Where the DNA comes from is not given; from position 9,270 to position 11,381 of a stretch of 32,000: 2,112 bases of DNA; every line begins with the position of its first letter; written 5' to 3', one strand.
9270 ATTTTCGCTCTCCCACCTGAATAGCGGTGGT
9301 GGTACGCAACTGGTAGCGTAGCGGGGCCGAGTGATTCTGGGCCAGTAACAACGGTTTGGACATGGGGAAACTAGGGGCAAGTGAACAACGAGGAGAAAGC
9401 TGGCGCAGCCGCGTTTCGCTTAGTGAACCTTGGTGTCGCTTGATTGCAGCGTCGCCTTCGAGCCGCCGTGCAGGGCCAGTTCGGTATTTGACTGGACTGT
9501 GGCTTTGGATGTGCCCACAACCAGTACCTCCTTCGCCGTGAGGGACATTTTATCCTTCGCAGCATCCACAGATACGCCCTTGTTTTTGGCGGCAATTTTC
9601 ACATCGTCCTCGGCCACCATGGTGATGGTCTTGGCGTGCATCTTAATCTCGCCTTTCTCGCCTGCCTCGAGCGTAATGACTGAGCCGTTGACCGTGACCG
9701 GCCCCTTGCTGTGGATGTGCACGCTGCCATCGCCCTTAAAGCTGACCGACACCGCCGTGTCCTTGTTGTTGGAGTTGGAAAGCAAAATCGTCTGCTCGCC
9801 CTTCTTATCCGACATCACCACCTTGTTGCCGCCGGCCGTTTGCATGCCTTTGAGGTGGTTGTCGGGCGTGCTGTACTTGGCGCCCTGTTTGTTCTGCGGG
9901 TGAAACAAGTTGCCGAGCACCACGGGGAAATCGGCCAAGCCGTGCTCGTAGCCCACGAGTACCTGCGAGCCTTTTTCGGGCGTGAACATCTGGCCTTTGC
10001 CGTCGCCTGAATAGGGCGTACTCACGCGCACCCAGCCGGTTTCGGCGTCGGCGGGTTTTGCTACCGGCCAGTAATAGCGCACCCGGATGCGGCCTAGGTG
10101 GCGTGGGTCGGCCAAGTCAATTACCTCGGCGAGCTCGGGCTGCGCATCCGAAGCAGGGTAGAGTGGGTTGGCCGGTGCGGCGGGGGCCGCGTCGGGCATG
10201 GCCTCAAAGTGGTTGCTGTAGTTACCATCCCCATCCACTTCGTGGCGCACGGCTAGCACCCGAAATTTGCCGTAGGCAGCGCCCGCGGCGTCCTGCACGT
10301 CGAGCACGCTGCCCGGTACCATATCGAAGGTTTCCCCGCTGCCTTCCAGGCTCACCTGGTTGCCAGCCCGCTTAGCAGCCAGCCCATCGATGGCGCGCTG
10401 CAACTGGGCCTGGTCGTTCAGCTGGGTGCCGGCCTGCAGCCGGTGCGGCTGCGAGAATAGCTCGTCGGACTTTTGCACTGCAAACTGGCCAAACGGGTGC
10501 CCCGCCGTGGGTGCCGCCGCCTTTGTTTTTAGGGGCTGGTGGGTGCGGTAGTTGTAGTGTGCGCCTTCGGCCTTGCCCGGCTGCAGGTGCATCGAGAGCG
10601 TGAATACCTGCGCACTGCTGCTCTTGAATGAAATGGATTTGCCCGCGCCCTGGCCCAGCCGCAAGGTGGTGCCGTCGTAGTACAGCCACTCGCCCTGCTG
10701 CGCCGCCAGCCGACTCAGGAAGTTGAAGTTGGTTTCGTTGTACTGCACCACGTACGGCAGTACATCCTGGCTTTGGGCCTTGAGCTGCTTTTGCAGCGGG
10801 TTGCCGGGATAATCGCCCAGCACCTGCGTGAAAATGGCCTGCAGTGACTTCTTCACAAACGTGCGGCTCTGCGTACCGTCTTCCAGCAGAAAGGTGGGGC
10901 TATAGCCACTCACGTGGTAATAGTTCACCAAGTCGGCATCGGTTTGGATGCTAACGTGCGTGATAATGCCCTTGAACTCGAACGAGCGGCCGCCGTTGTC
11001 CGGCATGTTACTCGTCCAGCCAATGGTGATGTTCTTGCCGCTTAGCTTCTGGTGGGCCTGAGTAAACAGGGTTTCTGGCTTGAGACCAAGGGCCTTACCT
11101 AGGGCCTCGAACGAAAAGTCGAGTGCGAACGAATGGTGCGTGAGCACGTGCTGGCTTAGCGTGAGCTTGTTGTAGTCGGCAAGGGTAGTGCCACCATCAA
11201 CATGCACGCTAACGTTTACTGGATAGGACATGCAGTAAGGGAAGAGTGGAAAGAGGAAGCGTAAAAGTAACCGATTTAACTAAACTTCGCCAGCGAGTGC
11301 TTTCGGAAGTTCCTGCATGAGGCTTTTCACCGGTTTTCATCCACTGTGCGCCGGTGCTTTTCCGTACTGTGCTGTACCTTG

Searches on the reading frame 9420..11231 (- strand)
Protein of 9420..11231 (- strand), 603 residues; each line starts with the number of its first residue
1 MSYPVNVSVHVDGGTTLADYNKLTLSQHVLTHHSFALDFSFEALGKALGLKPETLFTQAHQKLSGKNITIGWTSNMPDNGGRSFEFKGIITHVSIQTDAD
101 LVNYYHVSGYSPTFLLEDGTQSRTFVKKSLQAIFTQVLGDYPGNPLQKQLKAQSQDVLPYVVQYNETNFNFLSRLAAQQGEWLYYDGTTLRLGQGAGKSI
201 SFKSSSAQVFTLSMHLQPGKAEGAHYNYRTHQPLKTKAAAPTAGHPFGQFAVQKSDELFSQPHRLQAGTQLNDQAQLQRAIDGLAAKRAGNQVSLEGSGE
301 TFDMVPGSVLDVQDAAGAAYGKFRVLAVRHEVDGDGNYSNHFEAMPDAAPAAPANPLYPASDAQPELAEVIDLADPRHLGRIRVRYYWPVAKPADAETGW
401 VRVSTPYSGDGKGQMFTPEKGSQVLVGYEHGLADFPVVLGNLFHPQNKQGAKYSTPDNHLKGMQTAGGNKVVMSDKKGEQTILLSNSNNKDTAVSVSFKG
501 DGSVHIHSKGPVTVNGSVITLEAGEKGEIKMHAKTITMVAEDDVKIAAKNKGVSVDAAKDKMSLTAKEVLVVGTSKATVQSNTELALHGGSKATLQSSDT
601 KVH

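Call 6: search_protein_families(library=pfam, proteins=[window:9420-11231:-], max_evalue=0.1)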
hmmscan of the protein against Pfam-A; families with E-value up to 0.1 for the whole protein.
window:9420-11231:- (603 aa): 5 families
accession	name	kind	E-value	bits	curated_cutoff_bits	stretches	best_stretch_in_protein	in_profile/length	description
PF05954.17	Phage_GPD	-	3.4e-26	92.6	30.1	1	61-332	24-301/305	Phage tail baseplate hub (GPD)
PF04717.18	Phage_base_V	-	7.7e-18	65.1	23.8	1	368-443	3-75/75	Type VI secretion system/phage-baseplate injector OB domain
PF10106.14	DUF2345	-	0.0014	18.9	30.7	1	502-591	28-120/151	Uncharacterized protein conserved in bacteria (DUF2345)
PF16151.10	DUF4859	-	0.005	17.2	22.6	0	36-71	6-41/120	Domain of unknown function (DUF4859)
PF00345.26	PapD_N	-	0.026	14.9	23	1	468-534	6-75/126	Pili and flagellar-assembly chaperone, PapD N-terminal domain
